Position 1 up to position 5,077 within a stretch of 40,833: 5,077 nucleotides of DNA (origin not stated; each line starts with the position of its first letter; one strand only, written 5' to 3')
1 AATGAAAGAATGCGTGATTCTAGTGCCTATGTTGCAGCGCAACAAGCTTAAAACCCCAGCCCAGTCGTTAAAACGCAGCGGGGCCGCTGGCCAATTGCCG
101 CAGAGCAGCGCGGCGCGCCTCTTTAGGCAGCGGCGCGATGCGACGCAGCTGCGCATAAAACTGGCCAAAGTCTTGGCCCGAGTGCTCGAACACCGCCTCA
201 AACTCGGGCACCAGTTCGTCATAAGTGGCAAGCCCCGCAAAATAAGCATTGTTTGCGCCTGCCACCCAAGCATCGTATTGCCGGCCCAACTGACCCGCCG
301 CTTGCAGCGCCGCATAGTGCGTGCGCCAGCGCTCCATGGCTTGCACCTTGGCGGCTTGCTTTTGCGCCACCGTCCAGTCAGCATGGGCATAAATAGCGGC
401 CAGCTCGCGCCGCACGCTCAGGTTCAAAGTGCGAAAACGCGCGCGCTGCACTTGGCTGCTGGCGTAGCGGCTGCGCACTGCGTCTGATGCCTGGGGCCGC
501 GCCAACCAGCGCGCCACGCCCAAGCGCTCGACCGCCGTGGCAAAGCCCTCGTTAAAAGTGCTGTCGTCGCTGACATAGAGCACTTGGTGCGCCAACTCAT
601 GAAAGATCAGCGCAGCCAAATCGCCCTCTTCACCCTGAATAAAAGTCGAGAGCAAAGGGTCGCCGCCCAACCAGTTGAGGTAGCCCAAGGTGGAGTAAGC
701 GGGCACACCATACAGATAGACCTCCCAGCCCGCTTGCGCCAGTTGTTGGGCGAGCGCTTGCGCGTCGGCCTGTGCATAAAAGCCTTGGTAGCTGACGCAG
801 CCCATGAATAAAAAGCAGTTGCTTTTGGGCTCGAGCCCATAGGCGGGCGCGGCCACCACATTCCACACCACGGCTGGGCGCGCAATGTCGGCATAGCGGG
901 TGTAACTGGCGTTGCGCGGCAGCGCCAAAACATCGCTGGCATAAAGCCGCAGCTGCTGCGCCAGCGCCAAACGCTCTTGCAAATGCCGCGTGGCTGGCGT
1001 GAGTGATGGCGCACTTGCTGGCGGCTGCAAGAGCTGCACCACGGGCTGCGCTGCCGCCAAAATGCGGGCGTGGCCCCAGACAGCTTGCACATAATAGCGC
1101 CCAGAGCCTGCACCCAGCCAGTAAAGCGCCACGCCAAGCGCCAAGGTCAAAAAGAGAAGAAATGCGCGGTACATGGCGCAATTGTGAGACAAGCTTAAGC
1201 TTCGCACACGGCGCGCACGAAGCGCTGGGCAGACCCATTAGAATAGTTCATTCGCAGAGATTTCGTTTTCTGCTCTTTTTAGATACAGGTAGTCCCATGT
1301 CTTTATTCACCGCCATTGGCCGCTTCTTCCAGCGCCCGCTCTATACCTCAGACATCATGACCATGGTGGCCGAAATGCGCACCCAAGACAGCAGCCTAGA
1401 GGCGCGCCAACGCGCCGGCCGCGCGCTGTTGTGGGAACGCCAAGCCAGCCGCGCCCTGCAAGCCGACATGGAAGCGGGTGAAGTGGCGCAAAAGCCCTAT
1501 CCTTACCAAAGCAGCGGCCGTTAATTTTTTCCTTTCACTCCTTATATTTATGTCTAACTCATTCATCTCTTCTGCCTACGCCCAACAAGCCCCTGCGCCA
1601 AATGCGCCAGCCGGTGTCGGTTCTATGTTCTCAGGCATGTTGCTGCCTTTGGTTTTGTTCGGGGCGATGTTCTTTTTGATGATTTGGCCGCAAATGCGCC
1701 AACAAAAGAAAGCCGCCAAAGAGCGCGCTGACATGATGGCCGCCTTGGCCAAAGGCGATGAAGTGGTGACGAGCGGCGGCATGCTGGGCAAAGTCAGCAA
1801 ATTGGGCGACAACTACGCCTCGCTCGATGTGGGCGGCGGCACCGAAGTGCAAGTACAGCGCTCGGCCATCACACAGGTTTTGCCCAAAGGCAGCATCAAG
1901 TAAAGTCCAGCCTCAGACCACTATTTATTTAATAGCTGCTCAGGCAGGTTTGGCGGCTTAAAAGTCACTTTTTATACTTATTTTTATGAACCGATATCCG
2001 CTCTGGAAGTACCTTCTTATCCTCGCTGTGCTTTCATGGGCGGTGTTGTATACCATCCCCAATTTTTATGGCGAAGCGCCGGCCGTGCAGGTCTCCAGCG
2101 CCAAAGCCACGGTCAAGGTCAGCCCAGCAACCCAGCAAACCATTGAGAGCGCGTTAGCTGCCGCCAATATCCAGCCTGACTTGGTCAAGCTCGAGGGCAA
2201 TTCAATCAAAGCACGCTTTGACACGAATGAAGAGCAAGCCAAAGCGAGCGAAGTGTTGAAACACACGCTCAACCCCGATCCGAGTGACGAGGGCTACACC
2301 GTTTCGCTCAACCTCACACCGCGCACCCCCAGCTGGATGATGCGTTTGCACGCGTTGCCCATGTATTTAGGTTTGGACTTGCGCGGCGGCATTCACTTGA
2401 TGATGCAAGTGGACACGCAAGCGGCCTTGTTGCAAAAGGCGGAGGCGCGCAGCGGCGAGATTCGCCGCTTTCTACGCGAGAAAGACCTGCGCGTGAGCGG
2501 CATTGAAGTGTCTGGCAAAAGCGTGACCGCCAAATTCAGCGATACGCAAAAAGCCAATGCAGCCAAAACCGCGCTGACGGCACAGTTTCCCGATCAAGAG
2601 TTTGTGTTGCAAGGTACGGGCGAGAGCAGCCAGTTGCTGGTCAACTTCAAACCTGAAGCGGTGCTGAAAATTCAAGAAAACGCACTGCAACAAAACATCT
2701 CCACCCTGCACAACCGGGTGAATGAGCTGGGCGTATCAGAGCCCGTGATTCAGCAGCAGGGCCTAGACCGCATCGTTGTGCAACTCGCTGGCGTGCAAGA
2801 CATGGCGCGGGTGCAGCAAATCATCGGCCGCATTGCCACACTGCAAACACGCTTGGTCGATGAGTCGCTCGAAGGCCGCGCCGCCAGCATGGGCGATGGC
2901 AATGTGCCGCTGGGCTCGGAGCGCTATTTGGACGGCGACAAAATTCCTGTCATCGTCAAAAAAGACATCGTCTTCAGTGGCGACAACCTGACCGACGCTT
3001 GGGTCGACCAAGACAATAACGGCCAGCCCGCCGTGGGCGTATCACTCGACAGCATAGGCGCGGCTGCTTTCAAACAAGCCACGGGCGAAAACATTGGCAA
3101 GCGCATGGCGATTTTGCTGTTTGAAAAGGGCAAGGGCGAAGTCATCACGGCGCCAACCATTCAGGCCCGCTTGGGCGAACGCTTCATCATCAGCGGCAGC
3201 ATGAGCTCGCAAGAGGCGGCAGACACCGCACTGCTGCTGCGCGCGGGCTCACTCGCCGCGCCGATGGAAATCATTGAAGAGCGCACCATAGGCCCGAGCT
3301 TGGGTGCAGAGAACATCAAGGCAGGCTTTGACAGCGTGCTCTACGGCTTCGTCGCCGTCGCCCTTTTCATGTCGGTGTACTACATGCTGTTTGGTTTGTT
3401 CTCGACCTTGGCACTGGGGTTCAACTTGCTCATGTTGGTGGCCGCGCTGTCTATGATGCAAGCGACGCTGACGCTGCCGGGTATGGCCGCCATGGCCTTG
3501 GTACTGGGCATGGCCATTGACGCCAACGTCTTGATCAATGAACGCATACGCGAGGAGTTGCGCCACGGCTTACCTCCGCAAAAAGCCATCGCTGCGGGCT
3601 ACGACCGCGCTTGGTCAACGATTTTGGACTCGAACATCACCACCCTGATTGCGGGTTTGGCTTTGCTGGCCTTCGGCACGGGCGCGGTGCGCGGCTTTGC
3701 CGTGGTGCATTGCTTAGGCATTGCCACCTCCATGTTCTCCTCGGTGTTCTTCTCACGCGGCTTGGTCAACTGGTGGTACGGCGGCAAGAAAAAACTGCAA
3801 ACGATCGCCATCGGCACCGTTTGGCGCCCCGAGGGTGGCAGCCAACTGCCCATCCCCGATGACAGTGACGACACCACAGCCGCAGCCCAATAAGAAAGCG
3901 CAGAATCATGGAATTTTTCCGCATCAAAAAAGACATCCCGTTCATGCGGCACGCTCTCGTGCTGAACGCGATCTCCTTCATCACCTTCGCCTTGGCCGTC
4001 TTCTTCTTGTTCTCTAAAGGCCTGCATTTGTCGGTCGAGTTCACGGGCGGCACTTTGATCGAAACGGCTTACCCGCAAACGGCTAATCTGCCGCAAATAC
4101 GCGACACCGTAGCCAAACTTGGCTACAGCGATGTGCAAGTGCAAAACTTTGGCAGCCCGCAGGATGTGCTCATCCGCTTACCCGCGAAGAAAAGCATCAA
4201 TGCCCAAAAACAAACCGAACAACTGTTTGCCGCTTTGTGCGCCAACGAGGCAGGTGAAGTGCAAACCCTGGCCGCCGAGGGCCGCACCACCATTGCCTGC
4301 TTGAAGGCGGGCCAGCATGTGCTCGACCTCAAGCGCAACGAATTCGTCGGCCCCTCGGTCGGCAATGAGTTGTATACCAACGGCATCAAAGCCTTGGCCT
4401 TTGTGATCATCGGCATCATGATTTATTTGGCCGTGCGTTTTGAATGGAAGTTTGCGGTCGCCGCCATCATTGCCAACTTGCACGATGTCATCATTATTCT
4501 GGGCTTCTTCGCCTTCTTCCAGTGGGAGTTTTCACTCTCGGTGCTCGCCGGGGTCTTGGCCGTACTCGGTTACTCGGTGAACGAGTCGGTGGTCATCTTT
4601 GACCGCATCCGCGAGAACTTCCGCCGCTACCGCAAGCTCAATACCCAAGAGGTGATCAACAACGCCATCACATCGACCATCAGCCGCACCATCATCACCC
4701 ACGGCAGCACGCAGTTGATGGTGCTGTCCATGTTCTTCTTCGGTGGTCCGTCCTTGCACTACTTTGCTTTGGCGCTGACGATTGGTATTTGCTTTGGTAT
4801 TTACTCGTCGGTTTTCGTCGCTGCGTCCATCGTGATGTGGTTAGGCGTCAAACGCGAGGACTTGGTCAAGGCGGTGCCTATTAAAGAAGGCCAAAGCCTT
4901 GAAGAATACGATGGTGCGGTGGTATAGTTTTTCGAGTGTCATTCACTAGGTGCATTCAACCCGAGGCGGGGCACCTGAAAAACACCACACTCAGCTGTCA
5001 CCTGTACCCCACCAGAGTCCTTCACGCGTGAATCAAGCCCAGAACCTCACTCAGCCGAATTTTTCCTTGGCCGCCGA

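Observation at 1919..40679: Nine copies of an unannotated intergenic repeat family with a 25-nt asymmetric core (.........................)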

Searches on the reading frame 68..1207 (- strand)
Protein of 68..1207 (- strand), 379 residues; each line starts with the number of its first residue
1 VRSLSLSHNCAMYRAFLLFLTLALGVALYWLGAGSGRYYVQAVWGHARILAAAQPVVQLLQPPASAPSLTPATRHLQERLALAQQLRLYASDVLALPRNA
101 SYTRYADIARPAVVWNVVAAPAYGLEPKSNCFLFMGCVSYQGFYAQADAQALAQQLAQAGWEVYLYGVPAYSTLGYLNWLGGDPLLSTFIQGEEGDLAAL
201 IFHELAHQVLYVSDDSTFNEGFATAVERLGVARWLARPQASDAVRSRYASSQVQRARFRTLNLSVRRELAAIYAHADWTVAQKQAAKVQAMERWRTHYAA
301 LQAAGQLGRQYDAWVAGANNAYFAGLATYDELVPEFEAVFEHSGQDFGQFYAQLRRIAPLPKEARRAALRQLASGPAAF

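Call 8: search_protein_families(library=ncbifam, proteins=[window:68-1207:-])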
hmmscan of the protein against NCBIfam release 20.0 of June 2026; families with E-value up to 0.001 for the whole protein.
window:68-1207:- (379 aa): 0 families

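Call 25: search_protein_families(library=pfam, proteins=[window:68-1207:-])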
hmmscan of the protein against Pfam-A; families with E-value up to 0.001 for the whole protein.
window:68-1207:- (379 aa): 1 family
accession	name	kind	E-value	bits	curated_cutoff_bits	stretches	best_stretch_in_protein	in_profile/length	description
PF10023.15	Aminopep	-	1.4e-106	357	25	1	38-369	2-322/322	Putative aminopeptidase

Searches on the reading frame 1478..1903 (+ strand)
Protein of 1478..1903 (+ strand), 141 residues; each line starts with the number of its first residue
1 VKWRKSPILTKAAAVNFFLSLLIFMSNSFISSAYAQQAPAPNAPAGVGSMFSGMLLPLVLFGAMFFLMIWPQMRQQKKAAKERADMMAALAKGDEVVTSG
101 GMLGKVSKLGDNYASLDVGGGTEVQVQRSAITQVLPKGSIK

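Call 8: search_protein_families(library=ncbifam, proteins=[window:1478-1903:+])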
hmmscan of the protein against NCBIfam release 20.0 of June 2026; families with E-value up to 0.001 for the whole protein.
window:1478-1903:+ (141 aa): 2 families
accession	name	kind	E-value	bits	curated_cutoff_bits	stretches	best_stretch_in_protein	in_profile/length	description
TIGR00739.1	yajC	equivalog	4e-20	71.7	44.2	1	54-135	5-83/84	preprotein translocase subunit YajC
NF005100.0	PRK06531.1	equivalog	2.1e-13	50.2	129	1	58-138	6-86/121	preprotein translocase subunit YajC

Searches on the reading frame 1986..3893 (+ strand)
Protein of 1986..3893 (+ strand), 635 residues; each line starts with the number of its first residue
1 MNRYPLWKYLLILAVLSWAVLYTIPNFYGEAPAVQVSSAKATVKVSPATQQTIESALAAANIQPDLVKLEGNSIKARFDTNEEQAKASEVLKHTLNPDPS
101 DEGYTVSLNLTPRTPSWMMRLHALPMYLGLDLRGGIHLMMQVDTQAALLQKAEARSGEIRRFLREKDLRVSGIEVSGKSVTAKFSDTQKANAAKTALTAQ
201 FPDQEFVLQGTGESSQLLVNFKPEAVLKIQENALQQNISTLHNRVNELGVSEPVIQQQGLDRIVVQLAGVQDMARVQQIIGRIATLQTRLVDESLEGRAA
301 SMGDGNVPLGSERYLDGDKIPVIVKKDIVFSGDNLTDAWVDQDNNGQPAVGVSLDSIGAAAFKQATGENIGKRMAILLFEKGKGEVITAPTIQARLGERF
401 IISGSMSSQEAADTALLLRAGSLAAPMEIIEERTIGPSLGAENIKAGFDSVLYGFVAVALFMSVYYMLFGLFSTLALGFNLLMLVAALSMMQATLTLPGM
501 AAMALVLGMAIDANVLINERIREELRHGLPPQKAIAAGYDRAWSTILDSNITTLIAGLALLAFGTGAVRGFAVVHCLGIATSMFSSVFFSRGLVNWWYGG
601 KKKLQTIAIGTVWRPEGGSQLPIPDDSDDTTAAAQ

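Call 8: search_protein_families(library=ncbifam, proteins=[window:1986-3893:+])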
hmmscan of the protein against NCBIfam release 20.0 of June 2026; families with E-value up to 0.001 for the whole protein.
window:1986-3893:+ (635 aa): 26 families (the best 25 are shown)
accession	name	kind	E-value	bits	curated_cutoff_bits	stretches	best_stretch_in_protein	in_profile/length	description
NF009545.0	PRK12933.1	equivalog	1.6e-133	446.4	728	1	1-602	10-598/604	protein translocase subunit SecD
TIGR01129.1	secD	equivalog_domain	1.4e-130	436.1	244.4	1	128-594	1-397/397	protein translocase subunit SecD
NF009583.0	PRK13024.1-3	subfamily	2.8e-125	419.1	721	1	121-609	36-442/755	protein translocase subunit SecDF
NF011315.0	PRK14726.1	equivalog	4.3e-114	382.4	1249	1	113-601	35-528/855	protein translocase subunit SecDF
NF009585.0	PRK13024.1-5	equivalog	3.6e-93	313.3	1037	2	330-605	383-655/993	protein translocase subunit SecDF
TIGR00916.1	2A0604s01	subfamily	1.1e-67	228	148.6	1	354-587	1-231/231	SecD/SecF family protein translocase subunit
NF009580.0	PRK13023.1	equivalog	2.7e-59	201.2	1153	1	233-599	85-449/775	protein translocase subunit SecDF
NF009581.0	PRK13024.1-1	equivalog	4.9e-56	190.3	1058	2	383-596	195-409/752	protein translocase subunit SecDF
NF009584.0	PRK13024.1-4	equivalog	1.5e-51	175.7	1171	1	227-595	55-410/759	protein translocase subunit SecDF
NF009540.0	PRK12911.1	equivalog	6.4e-48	162.9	1878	1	368-598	836-1062/1403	bifunctional preprotein translocase subunit SecD/SecF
NF009582.0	PRK13024.1-2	equivalog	6.5e-29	100.5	723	1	393-591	283-481/859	protein translocase subunit SecDF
TIGR00966.2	transloc_SecF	equivalog_domain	1.7e-23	83.5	160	1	418-597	97-279/279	protein translocase subunit SecF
NF006218.0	PRK08343.1-4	subfamily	5.5e-19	68.3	383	2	344-584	132-375/392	preprotein translocase subunit SecD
NF006217.0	PRK08343.1-3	equivalog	1.2e-15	57.2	491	1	403-580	345-522/544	preprotein translocase subunit SecD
NF046001.1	SecDF_plasm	equivalog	2.9e-15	55.4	500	1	454-596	360-502/878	protein translocase subunit SecDF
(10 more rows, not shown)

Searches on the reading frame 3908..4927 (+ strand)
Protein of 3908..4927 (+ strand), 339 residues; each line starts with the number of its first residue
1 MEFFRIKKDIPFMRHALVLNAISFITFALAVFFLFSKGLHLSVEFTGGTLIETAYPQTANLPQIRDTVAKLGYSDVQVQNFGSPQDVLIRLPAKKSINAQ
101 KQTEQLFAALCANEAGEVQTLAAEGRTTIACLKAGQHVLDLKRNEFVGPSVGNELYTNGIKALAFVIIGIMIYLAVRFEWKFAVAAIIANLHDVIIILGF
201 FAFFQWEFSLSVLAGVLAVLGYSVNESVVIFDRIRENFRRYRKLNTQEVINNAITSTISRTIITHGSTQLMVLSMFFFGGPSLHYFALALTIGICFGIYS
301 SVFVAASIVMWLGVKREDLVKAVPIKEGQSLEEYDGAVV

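Call 8: search_protein_families(library=ncbifam, proteins=[window:3908-4927:+])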
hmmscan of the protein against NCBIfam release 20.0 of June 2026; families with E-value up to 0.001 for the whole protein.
window:3908-4927:+ (339 aa): 25 families
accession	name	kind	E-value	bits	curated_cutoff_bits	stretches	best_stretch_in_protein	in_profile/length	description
TIGR00966.2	transloc_SecF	equivalog_domain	1.9e-88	296.6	160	1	10-312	1-279/279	protein translocase subunit SecF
NF009583.0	PRK13024.1-3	subfamily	6.1e-85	285.8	721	1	7-317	454-738/755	protein translocase subunit SecDF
NF011315.0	PRK14726.1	equivalog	1.2e-69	235.4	1249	1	7-315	544-830/855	protein translocase subunit SecDF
NF009585.0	PRK13024.1-5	equivalog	8.9e-57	192.8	1037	1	9-315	669-980/993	protein translocase subunit SecDF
NF009580.0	PRK13023.1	equivalog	3.4e-53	181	1153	1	9-318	469-756/775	protein translocase subunit SecDF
TIGR00916.1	2A0604s01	subfamily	3.3e-51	174.1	148.6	1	122-302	51-231/231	SecD/SecF family protein translocase subunit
NF009581.0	PRK13024.1-1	equivalog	7.9e-49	166.4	1058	1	146-322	559-737/752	protein translocase subunit SecDF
NF009584.0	PRK13024.1-4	equivalog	2.5e-45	155.1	1171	1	146-325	561-742/759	protein translocase subunit SecDF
NF009582.0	PRK13024.1-2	equivalog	3.3e-37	127.9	723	1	3-317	522-829/859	protein translocase subunit SecDF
NF009540.0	PRK12911.1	equivalog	1.8e-32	111.7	1878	1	64-317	1143-1398/1403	bifunctional preprotein translocase subunit SecD/SecF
NF046001.1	SecDF_plasm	equivalog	1.2e-29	102.9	500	1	17-319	551-853/878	protein translocase subunit SecDF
TIGR01129.1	secD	equivalog_domain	2.4e-19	69.8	244.4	1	124-308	213-396/397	protein translocase subunit SecD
NF006218.0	PRK08343.1-4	subfamily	7.9e-19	67.7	383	1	119-309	200-385/392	preprotein translocase subunit SecD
NF006216.0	PRK08343.1-2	equivalog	2.9e-16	59.4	519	1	119-300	306-489/506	preprotein translocase subunit SecD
NF006357.0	PRK08578.2-1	equivalog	4.9e-15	56.1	304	1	145-309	107-270/282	preprotein translocase subunit SecF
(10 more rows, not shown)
